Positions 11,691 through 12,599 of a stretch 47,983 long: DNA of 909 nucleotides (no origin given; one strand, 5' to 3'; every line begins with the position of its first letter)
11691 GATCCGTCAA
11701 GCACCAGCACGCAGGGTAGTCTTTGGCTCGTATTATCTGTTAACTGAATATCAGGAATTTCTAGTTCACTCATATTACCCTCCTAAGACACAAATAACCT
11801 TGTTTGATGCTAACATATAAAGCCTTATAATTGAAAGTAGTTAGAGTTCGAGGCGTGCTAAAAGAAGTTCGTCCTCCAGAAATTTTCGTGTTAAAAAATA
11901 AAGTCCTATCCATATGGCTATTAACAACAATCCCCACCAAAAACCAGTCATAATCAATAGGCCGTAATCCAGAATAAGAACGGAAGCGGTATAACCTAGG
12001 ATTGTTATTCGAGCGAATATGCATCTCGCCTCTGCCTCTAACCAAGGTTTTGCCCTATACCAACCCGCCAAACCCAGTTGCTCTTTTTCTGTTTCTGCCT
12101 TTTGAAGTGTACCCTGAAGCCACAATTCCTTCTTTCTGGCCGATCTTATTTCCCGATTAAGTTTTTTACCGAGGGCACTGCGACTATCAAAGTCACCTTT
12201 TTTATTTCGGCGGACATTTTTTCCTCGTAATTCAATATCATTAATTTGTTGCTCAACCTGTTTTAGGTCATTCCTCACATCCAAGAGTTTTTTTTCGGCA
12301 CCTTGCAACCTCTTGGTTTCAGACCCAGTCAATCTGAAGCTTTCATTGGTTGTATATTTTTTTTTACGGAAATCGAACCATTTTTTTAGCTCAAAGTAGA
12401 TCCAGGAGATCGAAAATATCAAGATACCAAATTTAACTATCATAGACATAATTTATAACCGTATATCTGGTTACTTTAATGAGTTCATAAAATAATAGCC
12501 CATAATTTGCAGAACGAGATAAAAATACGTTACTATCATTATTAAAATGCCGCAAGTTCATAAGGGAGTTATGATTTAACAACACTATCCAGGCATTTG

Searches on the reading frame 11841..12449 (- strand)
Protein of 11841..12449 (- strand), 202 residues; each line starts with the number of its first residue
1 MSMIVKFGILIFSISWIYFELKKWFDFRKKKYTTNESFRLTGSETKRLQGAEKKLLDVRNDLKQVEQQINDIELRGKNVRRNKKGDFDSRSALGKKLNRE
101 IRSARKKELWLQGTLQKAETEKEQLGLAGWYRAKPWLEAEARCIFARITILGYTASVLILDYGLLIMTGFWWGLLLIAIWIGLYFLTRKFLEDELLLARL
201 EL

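Call 23: search_protein_families(library=pfam, proteins=[window:11841-12449:-], max_evalue=0.01)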
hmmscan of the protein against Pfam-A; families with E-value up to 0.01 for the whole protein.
window:11841-12449:- (202 aa): 2 families
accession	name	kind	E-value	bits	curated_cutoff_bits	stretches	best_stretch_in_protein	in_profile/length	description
PF04791.21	LMBR1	-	0.0025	17.2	31.9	1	45-188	211-378/510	LMBR1-like membrane protein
PF04191.18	PEMT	-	0.0031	18.4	25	1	159-196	61-98/105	Phospholipid methyltransferase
